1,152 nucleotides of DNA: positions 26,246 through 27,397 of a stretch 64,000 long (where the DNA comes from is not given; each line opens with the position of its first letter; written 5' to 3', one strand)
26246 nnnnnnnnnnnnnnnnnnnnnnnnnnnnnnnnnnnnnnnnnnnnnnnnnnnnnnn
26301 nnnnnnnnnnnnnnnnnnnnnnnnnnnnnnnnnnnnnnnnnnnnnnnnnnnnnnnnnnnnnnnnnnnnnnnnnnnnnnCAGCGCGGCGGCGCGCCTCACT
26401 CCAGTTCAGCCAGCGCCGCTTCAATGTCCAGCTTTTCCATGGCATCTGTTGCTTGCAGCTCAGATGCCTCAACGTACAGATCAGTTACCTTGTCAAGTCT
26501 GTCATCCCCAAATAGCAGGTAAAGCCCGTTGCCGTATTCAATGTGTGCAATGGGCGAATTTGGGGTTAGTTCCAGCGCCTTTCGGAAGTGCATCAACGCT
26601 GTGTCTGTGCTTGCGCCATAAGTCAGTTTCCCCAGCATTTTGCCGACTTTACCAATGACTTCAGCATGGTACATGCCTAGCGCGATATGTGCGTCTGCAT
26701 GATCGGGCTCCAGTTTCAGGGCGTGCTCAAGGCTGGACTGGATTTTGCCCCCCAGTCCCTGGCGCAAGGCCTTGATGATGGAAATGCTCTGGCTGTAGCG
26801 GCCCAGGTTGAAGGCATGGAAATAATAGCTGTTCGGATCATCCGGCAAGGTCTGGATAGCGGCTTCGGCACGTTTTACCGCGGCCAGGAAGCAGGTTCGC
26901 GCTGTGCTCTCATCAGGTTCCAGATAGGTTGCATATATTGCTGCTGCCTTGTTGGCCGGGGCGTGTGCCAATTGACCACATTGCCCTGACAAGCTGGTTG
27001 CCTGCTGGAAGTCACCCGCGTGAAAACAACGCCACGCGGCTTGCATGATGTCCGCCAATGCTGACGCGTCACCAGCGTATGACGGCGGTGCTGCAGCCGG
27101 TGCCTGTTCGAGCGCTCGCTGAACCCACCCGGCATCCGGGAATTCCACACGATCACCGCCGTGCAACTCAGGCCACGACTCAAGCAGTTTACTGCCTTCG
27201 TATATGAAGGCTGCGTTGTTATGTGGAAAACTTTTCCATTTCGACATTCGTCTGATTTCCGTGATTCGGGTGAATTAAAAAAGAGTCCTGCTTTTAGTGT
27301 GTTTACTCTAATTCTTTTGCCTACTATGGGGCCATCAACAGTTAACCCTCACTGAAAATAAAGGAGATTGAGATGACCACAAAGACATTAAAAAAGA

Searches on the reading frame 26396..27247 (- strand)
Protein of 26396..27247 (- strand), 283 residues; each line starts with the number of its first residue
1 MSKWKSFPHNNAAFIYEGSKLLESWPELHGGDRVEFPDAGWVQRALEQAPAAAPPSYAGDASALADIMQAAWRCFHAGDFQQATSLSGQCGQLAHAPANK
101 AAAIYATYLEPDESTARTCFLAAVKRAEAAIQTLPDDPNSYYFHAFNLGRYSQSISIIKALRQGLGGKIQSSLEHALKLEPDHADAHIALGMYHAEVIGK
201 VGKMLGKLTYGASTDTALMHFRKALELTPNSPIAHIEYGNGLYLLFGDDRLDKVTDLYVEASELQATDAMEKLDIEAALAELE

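Call 70: search_protein_families(library=pfam, proteins=[window:26396-27247:-], max_evalue=0.00001)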
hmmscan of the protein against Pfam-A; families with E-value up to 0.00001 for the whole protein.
window:26396-27247:- (283 aa): 3 families
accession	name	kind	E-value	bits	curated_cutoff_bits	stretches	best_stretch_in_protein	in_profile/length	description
PF13414.12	TPR_11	-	5.9e-08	32.7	26.8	0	215-240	11-36/42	TPR repeat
PF13431.12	TPR_17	-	8.3e-08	32.4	24.4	0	221-247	2-27/34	Tetratricopeptide repeat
PF13428.12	TPR_14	-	2.3e-06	28.2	23.5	0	214-239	17-42/44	Tetratricopeptide repeat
